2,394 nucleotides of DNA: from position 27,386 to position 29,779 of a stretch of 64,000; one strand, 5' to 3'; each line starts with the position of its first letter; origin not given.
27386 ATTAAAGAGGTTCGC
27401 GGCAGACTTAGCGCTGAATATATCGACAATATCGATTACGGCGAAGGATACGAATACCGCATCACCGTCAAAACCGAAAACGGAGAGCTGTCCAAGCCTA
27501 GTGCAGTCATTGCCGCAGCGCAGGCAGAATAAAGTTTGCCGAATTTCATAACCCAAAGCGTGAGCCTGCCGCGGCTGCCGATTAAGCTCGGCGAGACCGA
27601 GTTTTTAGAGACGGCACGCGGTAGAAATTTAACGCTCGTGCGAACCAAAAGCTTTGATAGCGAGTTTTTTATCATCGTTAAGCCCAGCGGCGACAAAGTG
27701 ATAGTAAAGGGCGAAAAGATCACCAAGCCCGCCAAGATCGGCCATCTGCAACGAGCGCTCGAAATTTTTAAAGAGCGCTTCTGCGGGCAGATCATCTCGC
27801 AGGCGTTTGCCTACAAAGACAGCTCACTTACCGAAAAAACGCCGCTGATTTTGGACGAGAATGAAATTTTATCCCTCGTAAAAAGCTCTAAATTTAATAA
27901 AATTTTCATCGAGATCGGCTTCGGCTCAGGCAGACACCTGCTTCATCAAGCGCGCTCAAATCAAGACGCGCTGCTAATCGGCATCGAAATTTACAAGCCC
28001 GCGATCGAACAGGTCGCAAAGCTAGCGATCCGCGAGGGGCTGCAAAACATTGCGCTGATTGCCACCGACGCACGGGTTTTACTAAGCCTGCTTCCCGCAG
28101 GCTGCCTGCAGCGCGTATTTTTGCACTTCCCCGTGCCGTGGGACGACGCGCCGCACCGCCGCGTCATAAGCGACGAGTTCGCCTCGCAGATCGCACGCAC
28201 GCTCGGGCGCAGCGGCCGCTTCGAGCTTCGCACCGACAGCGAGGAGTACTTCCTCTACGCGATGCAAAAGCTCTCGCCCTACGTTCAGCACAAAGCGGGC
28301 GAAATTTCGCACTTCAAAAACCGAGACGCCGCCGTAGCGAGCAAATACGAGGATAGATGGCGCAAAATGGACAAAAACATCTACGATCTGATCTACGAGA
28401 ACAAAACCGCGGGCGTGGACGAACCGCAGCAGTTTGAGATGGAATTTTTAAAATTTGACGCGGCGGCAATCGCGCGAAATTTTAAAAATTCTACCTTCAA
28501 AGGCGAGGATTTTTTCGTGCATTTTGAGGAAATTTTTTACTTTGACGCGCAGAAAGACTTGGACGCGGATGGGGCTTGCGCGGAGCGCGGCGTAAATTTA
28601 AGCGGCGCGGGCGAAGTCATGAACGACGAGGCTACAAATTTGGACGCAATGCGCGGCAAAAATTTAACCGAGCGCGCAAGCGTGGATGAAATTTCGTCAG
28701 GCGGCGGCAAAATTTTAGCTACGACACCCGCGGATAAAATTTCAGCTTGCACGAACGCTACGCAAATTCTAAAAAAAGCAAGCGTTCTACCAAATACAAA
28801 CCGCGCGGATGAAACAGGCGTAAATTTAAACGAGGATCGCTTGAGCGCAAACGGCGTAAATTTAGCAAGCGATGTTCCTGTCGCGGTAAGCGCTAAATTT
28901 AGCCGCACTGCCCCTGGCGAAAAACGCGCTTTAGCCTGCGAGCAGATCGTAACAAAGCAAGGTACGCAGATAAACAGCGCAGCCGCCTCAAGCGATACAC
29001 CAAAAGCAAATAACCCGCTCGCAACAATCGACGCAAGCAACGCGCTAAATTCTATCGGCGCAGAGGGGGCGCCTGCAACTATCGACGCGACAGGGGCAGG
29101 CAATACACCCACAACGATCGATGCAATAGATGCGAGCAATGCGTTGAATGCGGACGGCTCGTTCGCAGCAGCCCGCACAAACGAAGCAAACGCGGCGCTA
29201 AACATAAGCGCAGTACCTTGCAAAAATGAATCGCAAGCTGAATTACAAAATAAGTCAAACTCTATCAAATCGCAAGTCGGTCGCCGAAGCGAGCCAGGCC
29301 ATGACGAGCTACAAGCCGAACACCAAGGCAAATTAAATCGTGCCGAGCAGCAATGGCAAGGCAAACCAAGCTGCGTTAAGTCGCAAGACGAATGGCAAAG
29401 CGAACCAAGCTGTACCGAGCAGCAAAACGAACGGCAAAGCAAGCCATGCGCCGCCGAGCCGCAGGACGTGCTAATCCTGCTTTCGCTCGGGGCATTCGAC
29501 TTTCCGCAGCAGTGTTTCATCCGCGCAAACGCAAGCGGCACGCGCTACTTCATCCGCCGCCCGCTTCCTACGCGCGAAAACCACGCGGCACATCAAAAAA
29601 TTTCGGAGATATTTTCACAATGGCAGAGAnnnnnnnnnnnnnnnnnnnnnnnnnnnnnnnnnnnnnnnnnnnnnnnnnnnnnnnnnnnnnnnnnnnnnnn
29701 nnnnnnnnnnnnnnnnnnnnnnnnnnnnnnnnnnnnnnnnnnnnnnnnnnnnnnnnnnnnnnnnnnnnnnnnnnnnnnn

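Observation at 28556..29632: TrmB extended by ~360 aa of repeat-derived sequence running into ftsE; both strands stop-free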

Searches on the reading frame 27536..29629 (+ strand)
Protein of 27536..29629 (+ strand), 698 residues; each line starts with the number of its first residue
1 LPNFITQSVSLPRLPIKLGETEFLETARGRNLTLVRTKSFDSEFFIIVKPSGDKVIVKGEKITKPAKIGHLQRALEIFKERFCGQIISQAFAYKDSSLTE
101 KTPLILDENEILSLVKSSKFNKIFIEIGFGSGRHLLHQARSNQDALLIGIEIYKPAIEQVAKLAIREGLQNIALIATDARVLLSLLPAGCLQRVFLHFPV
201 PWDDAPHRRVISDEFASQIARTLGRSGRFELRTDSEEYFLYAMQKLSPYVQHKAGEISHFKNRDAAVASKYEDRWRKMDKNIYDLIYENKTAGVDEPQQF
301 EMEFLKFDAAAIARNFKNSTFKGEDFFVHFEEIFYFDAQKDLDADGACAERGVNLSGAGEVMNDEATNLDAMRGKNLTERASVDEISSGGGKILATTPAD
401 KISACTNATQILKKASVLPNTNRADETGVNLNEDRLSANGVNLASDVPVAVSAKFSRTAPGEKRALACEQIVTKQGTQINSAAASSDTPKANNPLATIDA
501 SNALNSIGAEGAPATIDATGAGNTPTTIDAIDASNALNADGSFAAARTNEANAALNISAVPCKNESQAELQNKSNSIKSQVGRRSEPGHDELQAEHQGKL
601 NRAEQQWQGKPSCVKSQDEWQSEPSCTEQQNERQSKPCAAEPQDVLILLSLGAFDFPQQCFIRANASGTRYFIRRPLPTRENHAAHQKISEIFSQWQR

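Call 3: search_protein_families(library=pfam, proteins=[window:27536-29629:+], max_evalue=0.01)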
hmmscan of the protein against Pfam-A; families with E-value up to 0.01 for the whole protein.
window:27536-29629:+ (698 aa): 4 families
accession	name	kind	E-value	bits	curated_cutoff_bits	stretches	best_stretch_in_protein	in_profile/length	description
PF02390.23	Methyltransf_4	-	1.2e-37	129.5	24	1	121-285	2-173/173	Putative methyltransferase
PF24675.1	NpmA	-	1.9e-07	31.1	60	1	101-182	6-89/214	16S rRNA (adenine(1408)-N(1))-methyltransferase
PF13847.12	Methyltransf_31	-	0.00053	20.1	27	1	121-248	4-127/145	Methyltransferase domain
PF13649.12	Methyltransf_25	-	0.00092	20.3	27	1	125-196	2-70/97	Methyltransferase domain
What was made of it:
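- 27536..29632 (+): trmB coding sequence (698 aa, TTG start, TAA stop). Pfam Methyltransf_4 at aa 121-285, E=1e-37 (call 3).
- On TrmB / Methyltransf_4 (tRNA m7G46 methyltransferase): PF02390 scores 129.5 bits against a cut-off of 24, over aa 121-285 (call 3).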

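Call 6: find_homologous_proteins(query=window:27536-29629:+, max_evalue=0.001)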
Query window:27536-29629:+ (698 aa): 3242 proteins with E <= 0.001 among 8000 candidates; the best 120 are listed.
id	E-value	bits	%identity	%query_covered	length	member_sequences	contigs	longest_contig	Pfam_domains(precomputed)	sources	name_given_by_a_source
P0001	0.0e+0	1562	100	100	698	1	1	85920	PF02390.24,PF24675.2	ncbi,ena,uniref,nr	ncbi:tRNA (guanosine(46)-N7)-methyltransferase TrmB [uncultured Campylobacter sp.]|uniref:tRNA (guan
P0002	0.0e+0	1322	86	100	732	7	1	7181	PF02390.24,PF24675.2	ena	-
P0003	0.0e+0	1307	85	100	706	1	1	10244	PF02390.24,PF24675.2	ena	-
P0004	0.0e+0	1305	77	100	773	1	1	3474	PF02390.24,PF24675.2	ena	-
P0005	0.0e+0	1300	85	100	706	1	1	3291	PF02390.24,PF24675.2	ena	-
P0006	0.0e+0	1297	85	100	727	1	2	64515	PF02390.24,PF24675.2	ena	-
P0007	0.0e+0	1287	85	100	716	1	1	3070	PF02390.24,PF24675.2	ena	-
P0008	0.0e+0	1287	78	99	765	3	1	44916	PF02390.24,PF24675.2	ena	-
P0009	0.0e+0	1286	77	99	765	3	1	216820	PF02390.24,PF24675.2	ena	-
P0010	0.0e+0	1279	86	99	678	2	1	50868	PF02390.24,PF24675.2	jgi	-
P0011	0.0e+0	1268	83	100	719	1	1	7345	PF02390.24,PF24675.2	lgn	-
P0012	0.0e+0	1265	77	100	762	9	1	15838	PF02390.24,PF24675.2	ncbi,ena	-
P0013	0.0e+0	1261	83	100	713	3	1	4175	PF02390.24,PF24675.2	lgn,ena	-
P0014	0.0e+0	1261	84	100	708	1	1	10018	PF02390.24,PF24675.2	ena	-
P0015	0.0e+0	1260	82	100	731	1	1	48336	PF02390.24,PF24675.2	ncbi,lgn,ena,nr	nr:tRNA (guanosine(46)-N7)-methyltransferase TrmB [uncultured Campylobacter sp.]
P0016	0.0e+0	1259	77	100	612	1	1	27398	PF02390.24,PF24675.2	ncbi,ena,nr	nr:tRNA (guanosine(46)-N7)-methyltransferase TrmB [uncultured Campylobacter sp.]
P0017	0.0e+0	1254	85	99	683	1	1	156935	PF02390.24,PF24675.2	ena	-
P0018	0.0e+0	1254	83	100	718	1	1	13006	PF02390.24,PF24675.2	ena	-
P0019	0.0e+0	1253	78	100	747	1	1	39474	PF02390.24,PF24675.2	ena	-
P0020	0.0e+0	1251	83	100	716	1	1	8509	PF02390.24,PF24675.2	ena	-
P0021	0.0e+0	1247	82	100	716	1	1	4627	PF02390.24,PF24675.2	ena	-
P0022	0.0e+0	1247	84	99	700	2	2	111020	PF02390.24,PF24675.2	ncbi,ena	-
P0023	0.0e+0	1247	84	100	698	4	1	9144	PF02390.24,PF24675.2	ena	-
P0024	0.0e+0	1246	81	100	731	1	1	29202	PF02390.24,PF24675.2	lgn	-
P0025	0.0e+0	1245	82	100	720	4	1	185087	PF02390.24,PF24675.2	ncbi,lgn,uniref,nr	ncbi:tRNA (guanosine(46)-N7)-methyltransferase TrmB [uncultured Campylobacter sp.]|uniref:tRNA (guan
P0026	0.0e+0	1241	72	99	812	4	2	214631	PF02390.24,PF24675.2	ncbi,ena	-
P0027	0.0e+0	1240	82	99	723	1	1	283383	PF02390.24,PF24675.2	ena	-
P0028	0.0e+0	1240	84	100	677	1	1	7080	PF02390.24,PF24675.2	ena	-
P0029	0.0e+0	1237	82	100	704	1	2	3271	PF02390.24,PF24675.2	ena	-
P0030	0.0e+0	1236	75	100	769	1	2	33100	PF02390.24,PF24675.2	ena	-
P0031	0.0e+0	1234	82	100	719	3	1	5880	PF02390.24,PF24675.2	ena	-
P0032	0.0e+0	1233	83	100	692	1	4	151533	PF02390.24,PF24675.2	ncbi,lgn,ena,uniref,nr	ncbi:tRNA (guanosine(46)-N7)-methyltransferase TrmB [uncultured Campylobacter sp.]|uniref:tRNA (guan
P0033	0.0e+0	1232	83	100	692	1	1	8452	PF02390.24,PF24675.2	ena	-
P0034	0.0e+0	1231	82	100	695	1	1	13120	PF02390.24,PF24675.2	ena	-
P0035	0.0e+0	1226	82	100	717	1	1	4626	PF02390.24,PF24675.2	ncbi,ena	-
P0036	0.0e+0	1224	82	99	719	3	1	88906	PF02390.24,PF24675.2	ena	-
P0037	0.0e+0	1223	74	100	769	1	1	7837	PF02390.24,PF24675.2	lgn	-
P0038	0.0e+0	1221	82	100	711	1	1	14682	PF02390.24,PF24675.2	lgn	-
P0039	0.0e+0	1219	82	99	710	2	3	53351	PF02390.24,PF24675.2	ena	-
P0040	0.0e+0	1218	81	100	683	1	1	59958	PF02390.24,PF24675.2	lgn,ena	-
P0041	0.0e+0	1218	82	100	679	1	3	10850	PF02390.24,PF24675.2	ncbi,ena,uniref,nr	ncbi:tRNA (guanosine(46)-N7)-methyltransferase TrmB [uncultured Campylobacter sp.]|uniref:tRNA (guan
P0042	0.0e+0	1217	81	100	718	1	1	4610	PF02390.24,PF24675.2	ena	-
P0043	0.0e+0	1217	81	100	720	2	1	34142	PF02390.24,PF24675.2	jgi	-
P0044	0.0e+0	1217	72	100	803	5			PF02390.24,PF24675.2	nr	nr:tRNA (guanosine(46)-N7)-methyltransferase TrmB [uncultured Campylobacter sp.]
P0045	0.0e+0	1216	81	100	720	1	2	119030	PF02390.24,PF24675.2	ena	-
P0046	0.0e+0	1215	81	100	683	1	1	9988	PF02390.24,PF24675.2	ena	-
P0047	0.0e+0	1215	75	100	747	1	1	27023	PF02390.24,PF24675.2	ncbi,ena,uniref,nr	ncbi:tRNA (guanosine(46)-N7)-methyltransferase TrmB [uncultured Campylobacter sp.]|uniref:tRNA (guan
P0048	0.0e+0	1215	75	99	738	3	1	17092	PF02390.24,PF24675.2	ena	-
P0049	0.0e+0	1214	74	100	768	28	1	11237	PF02390.24,PF24675.2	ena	-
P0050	0.0e+0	1214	81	100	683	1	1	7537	PF02390.24,PF24675.2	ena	-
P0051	0.0e+0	1214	83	99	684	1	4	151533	PF02390.24,PF24675.2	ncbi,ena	-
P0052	0.0e+0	1212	80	100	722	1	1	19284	PF02390.24,PF24675.2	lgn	-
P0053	0.0e+0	1212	81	100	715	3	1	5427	PF02390.24,PF24675.2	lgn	-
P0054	0.0e+0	1211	81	100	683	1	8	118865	PF02390.24,PF24675.2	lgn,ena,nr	nr:tRNA (guanosine(46)-N7)-methyltransferase TrmB [uncultured Campylobacter sp.]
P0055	0.0e+0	1211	81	100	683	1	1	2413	PF02390.24,PF24675.2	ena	-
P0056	0.0e+0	1210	81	100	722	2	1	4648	PF02390.24,PF24675.2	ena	-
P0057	0.0e+0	1210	73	100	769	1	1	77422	PF02390.24,PF24675.2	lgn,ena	-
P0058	0.0e+0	1209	82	100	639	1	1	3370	PF02390.24,PF24675.2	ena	-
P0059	0.0e+0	1208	83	99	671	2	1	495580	PF02390.24,PF24675.2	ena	-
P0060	0.0e+0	1207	80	100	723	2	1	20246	PF02390.24,PF24675.2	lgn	-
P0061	0.0e+0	1207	82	99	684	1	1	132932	PF02390.24,PF24675.2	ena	-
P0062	0.0e+0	1207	81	100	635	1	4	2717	PF02390.24,PF24675.2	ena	-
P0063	0.0e+0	1207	81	100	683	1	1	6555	PF02390.24,PF24675.2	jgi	-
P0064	0.0e+0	1205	82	100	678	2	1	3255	PF02390.24,PF24675.2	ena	-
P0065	0.0e+0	1205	75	100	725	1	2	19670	PF02390.24,PF24675.2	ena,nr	nr:tRNA (guanosine(46)-N7)-methyltransferase TrmB [uncultured Campylobacter sp.]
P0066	0.0e+0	1204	73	100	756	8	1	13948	PF02390.24,PF24675.2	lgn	-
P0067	0.0e+0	1203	80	100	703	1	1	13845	PF02390.24,PF24675.2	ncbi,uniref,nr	ncbi:tRNA (guanosine(46)-N7)-methyltransferase TrmB [uncultured Campylobacter sp.]|uniref:tRNA (guan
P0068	0.0e+0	1202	81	100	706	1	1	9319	PF02390.24,PF24675.2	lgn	-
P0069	0.0e+0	1201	80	100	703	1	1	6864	PF02390.24,PF24675.2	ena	-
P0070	0.0e+0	1201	81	100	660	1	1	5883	PF02390.24,PF24675.2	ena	-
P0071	0.0e+0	1198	81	99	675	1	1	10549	PF02390.24,PF24675.2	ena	-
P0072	0.0e+0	1198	81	99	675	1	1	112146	PF02390.24,PF24675.2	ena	-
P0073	0.0e+0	1197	80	100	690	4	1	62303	PF02390.24,PF24675.2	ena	-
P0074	0.0e+0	1196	80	100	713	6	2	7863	PF02390.24,PF24675.2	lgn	-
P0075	0.0e+0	1196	80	100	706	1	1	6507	PF02390.24,PF24675.2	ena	-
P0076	0.0e+0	1195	77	100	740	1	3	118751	PF02390.24,PF24675.2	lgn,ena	-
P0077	0.0e+0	1195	81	99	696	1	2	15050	PF02390.24,PF24675.2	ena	-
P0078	0.0e+0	1195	80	100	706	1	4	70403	PF02390.24,PF24675.2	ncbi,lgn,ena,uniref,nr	ncbi:tRNA (guanosine(46)-N7)-methyltransferase TrmB [uncultured Campylobacter sp.]|uniref:tRNA (guan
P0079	0.0e+0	1194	75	99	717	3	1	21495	PF02390.24,PF24675.2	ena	-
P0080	0.0e+0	1194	80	100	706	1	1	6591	PF02390.24,PF24675.2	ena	-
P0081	0.0e+0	1193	72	100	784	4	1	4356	PF02390.24,PF24675.2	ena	-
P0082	0.0e+0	1193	81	99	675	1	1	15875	PF02390.24,PF24675.2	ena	-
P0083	0.0e+0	1193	81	100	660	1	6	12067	PF02390.24,PF24675.2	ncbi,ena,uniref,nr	ncbi:tRNA (guanosine(46)-N7)-methyltransferase TrmB [uncultured Campylobacter sp.]|uniref:tRNA (guan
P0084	0.0e+0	1193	81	100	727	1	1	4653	PF02390.24,PF24675.2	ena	-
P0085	0.0e+0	1192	81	99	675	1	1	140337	PF02390.24,PF24675.2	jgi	-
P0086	0.0e+0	1192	81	100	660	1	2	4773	PF02390.24,PF24675.2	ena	-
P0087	0.0e+0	1191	81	99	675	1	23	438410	PF02390.24,PF24675.2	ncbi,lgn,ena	-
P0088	0.0e+0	1191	81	100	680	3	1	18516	PF02390.24,PF24675.2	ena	-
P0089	0.0e+0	1191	81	100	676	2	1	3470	PF02390.24,PF24675.2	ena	-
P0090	0.0e+0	1191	81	100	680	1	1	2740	PF02390.24,PF24675.2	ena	-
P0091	0.0e+0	1191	73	99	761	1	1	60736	PF02390.24,PF24675.2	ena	-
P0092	0.0e+0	1190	79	100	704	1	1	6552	PF02390.24,PF24675.2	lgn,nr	nr:tRNA (guanosine(46)-N7)-methyltransferase TrmB [uncultured Campylobacter sp.]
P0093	0.0e+0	1190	82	99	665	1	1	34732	PF02390.24,PF24675.2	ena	-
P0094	0.0e+0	1190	80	100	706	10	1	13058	PF02390.24,PF24675.2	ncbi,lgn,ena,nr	nr:tRNA (guanosine(46)-N7)-methyltransferase TrmB [uncultured Campylobacter sp.]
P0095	0.0e+0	1190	79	100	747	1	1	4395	PF02390.24,PF24675.2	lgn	-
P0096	0.0e+0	1190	76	100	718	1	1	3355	PF02390.24,PF24675.2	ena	-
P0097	0.0e+0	1190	78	100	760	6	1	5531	PF02390.24,PF24675.2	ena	-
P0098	0.0e+0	1189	81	99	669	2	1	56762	PF02390.24,PF24675.2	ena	-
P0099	0.0e+0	1188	81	99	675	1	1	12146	PF02390.24,PF24675.2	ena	-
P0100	0.0e+0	1188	81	100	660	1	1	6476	PF02390.24,PF24675.2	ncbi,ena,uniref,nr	ncbi:tRNA (guanosine(46)-N7)-methyltransferase TrmB [uncultured Campylobacter sp.]|uniref:tRNA (guan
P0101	0.0e+0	1187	75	99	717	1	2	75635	PF02390.24,PF24675.2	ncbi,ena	-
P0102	0.0e+0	1186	81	100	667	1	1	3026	PF02390.24,PF24675.2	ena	-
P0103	0.0e+0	1185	74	99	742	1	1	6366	PF02390.24,PF24675.2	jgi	-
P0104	0.0e+0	1185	81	99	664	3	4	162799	PF02390.24,PF24675.2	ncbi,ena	-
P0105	0.0e+0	1184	80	100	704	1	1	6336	PF02390.24,PF24675.2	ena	-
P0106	0.0e+0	1183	80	99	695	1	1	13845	PF02390.24,PF24675.2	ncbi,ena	-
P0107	0.0e+0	1183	79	100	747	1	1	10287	PF02390.24,PF24675.2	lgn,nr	nr:tRNA (guanosine(46)-N7)-methyltransferase TrmB [uncultured Campylobacter sp.]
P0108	0.0e+0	1183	80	99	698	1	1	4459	PF02390.24,PF24675.2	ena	-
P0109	0.0e+0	1182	79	100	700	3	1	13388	PF02390.24,PF24675.2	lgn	-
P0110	0.0e+0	1182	80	99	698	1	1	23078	PF02390.24,PF24675.2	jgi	-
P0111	0.0e+0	1182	80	99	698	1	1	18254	PF02390.24,PF24675.2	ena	-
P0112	0.0e+0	1181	80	100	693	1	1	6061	PF02390.24,PF24675.2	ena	-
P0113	0.0e+0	1181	79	99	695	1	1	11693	PF02390.24,PF24675.2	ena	-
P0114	0.0e+0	1181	80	100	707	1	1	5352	PF02390.24,PF24675.2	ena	-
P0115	0.0e+0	1180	80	100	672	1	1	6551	PF02390.24,PF24675.2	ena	-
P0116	0.0e+0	1179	79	100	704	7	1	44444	PF02390.24,PF24675.2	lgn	-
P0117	0.0e+0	1178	80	100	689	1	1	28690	PF02390.24,PF24675.2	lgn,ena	-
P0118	0.0e+0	1177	79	100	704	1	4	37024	PF02390.24,PF24675.2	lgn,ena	-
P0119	0.0e+0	1177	77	100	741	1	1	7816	PF02390.24,PF24675.2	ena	-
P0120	0.0e+0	1176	79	100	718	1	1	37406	PF02390.24,PF24675.2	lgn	-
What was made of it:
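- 27536..29632 (+): 100% identical to an NCBI protein named TrmB from an uncultured Campylobacter sp. (call 6).
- More than 120 protein clusters at 90% identity, from independent assemblies, have lengths of 612-812 aa (call 6). The same architecture appears in more than 120 clusters from NCBI, ENA, JGI and Logan assemblies (call 6).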

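Call 12: find_related_loci(query=A1, collection=genome_contigs, flank=4000)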
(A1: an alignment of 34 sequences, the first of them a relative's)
Query A1 (698 aa) in genome_contigs; peptide patterns used: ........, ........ (x = any residue, [..] = any of these).
176 stretches matched a pattern; 55 encode a relative of the query (tblastn E <= 1e-3); 55 distinct loci.
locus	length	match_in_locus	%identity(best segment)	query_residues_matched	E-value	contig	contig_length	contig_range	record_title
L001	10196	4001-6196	86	1-698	0e+0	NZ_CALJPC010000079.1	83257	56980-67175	MAG: uncultured Campylobacter sp. isolate ERR589370_bin.63_CONCOCT_v1.1_MAG ERZ772796.44, whole genome shotgun sequence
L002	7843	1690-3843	82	1-698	0e+0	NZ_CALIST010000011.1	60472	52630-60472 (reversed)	MAG: uncultured Campylobacter sp. isolate ERR589627_bin.61_CONCOCT_v1.1_MAG ERZ773042.117, whole genome shotgun sequence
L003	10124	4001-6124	84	1-698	0e+0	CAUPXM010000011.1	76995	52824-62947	MAG TPA_asm: uncultured Campylobacter sp. isolate ERR9968895_bin.22_MetaWRAP_v1.3_MAG genome assembly, contig: ERZ216158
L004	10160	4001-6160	82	1-698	0e+0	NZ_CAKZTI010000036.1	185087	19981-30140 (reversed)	MAG: uncultured Campylobacter sp. isolate ERR589615_bin.33_CONCOCT_v1.1_MAG ERZ773034.8, whole genome shotgun sequence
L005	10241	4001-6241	78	1-698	0e+0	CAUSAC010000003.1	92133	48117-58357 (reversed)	MAG TPA_asm: uncultured Campylobacter sp. isolate ERR9969209_bin.6_MetaWRAP_v1.3_MAG genome assembly, contig: ERZ2161616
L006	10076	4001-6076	83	1-698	0e+0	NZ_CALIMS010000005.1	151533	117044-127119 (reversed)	MAG: uncultured Campylobacter sp. isolate ERR589634_bin.5_CONCOCT_v1.1_MAG ERZ773049.3, whole genome shotgun sequence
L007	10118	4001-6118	80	1-698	0e+0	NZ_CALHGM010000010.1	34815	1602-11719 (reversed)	MAG: uncultured Campylobacter sp. isolate ERR589643_bin.25_CONCOCT_v1.1_MAG ERZ773100.208, whole genome shotgun sequence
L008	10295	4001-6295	76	1-698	0e+0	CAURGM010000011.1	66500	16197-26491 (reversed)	MAG TPA_asm: uncultured Campylobacter sp. isolate ERR9969086_bin.23_MetaWRAP_v1.3_MAG genome assembly, contig: ERZ216157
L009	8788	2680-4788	80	1-698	0e+0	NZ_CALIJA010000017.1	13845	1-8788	MAG: uncultured Campylobacter sp. isolate ERR589618_bin.40_CONCOCT_v1.1_MAG ERZ773089.1353, whole genome shotgun sequenc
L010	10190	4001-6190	78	1-698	0e+0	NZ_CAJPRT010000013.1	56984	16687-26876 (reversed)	MAG: uncultured Campylobacter sp. isolate SRR9217454-mag-bin.4, whole genome shotgun sequence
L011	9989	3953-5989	82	1-698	0e+0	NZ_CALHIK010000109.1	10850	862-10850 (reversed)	MAG: uncultured Campylobacter sp. isolate ERR589462_bin.17_CONCOCT_v1.1_MAG ERZ772917.1963, whole genome shotgun sequenc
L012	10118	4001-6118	80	1-698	0e+0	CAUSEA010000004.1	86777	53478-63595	MAG TPA_asm: uncultured Campylobacter sp. isolate ERR9969160_bin.31_MetaWRAP_v1.3_MAG genome assembly, contig: ERZ216157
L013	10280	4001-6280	78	1-698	0e+0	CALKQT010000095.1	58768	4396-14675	MAG TPA_asm: uncultured Campylobacter sp. isolate ERR589656_bin.17_CONCOCT_v1.1_MAG genome assembly, contig: ERZ773093.1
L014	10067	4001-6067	80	1-698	0e+0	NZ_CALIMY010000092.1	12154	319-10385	MAG: uncultured Campylobacter sp. isolate ERR589645_bin.25_CONCOCT_v1.1_MAG ERZ773003.1691, whole genome shotgun sequenc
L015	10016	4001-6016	81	1-698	0e+0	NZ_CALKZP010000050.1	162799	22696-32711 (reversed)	MAG: uncultured Campylobacter sp. isolate ERR589365_bin.31_CONCOCT_v1.1_MAG ERZ772754.12, whole genome shotgun sequence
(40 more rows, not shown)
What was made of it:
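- It also occurs in 55 representative genomes (call 12). Five contigs end at or just inside the insert (call 12). Five related contigs break at the insert (call 12).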

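Call 23: search_protein_representatives(protein=window:27536-29629:+)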
Query: 698 residues. Proteins with E-value up to 0.001 (for the whole library): 4888; up to 1e-10: 1151; up to 1e-30: 137. The best 150 are listed.
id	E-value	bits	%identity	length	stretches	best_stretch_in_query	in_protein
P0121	3.3e-295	997.3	88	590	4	10-446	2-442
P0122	1.9e-113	396.7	80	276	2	328-522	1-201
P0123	1.3e-101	357.6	79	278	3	565-698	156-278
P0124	8.2e-97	341.8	47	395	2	1-335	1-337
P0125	3.2e-95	336.5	45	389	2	1-336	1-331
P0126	4.1e-94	332.9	47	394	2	1-335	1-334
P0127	1.5e-90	321.1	86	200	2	436-573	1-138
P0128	1.7e-87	311.0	45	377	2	1-339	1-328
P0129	4.1e-85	303.1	44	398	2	1-334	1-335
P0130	1.2e-76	275.1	42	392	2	1-340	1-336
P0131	1.2e-73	265.2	45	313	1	1-312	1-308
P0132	2.6e-72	260.8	42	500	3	56-335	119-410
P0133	1.3e-70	255.2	39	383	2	1-334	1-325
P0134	4.2e-68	246.9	87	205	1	514-698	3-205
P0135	5.5e-68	246.5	43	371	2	1-341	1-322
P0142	9.4e-64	232.5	39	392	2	1-339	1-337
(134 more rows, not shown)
